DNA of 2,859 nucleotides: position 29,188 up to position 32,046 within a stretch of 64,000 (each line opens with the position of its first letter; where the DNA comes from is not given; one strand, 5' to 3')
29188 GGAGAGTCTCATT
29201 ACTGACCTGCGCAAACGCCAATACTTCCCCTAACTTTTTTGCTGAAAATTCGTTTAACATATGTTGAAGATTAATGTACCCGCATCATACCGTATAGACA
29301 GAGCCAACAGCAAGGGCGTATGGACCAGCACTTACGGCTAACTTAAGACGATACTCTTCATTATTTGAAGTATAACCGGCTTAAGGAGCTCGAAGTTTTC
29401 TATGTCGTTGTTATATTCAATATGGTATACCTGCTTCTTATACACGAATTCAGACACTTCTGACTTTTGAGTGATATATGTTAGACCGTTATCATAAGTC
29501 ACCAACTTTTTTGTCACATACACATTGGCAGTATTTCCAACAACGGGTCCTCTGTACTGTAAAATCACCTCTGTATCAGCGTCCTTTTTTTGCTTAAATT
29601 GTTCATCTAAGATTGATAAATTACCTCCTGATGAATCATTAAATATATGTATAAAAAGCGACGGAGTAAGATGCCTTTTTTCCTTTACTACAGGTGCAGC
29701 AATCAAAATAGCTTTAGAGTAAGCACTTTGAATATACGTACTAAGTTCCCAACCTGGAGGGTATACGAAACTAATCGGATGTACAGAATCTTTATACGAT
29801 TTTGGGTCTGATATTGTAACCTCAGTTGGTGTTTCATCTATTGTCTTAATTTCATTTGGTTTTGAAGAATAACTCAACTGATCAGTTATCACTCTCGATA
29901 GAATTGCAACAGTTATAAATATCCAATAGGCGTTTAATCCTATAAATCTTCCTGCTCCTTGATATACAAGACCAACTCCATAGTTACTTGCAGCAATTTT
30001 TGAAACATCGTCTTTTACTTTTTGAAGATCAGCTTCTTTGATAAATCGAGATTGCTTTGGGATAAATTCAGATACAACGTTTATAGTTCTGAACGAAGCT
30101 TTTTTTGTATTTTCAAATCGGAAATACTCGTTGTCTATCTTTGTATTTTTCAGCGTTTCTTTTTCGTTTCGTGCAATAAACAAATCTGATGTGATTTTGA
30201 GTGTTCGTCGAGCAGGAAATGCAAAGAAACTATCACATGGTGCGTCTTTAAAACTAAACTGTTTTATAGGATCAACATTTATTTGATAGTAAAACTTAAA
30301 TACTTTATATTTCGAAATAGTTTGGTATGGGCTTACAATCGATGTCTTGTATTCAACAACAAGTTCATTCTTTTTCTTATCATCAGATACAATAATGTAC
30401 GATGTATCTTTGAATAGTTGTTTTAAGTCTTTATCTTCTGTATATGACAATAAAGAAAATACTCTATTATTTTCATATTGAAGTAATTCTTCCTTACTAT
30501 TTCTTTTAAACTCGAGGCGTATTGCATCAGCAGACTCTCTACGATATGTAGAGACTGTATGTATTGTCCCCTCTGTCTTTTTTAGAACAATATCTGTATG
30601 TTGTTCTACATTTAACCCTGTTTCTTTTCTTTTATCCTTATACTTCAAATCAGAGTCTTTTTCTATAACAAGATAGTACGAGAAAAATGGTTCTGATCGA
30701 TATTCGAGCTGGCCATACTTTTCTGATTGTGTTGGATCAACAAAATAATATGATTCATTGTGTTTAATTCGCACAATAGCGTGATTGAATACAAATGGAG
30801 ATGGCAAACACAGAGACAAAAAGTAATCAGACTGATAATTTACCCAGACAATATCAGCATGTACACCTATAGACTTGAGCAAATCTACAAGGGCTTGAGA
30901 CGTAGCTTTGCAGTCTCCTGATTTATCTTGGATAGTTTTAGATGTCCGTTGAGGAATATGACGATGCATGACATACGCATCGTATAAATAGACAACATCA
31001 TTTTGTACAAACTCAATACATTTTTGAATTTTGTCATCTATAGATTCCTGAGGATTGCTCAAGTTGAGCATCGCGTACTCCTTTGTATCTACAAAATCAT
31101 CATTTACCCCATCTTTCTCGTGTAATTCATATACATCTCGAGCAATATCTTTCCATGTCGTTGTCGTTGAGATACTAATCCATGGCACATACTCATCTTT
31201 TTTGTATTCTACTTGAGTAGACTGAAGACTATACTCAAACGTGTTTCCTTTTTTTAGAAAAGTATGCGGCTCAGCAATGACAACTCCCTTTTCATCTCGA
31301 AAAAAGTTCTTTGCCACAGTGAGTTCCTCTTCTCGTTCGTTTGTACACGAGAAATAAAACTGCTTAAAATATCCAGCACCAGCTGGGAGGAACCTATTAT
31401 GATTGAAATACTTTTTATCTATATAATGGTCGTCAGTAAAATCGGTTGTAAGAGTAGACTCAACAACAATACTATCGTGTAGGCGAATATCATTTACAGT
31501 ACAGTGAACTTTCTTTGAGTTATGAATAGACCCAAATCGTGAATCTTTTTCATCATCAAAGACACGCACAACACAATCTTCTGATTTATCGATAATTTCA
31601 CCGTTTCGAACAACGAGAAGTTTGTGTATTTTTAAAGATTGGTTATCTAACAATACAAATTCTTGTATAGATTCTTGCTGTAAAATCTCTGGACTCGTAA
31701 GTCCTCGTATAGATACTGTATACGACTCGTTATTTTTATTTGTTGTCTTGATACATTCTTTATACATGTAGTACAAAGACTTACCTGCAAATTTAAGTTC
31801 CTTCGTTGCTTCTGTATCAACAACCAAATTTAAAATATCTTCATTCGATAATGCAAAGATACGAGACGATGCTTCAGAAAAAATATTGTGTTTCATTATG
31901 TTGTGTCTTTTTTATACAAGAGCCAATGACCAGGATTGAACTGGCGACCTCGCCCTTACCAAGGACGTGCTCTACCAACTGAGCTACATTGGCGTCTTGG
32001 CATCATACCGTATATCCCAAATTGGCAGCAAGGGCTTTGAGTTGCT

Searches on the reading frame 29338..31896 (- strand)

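Call 13: search_protein_families(library=pfam, proteins=[window:29338-31896:-], max_evalue=0.001)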
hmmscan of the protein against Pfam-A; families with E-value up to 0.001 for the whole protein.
window:29338-31896:- (852 aa): 1 family
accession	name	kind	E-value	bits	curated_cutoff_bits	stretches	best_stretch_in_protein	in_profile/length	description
PF01841.26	Transglut_core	-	0.00027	21.6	23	1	285-387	14-107/108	Transglutaminase-like superfamily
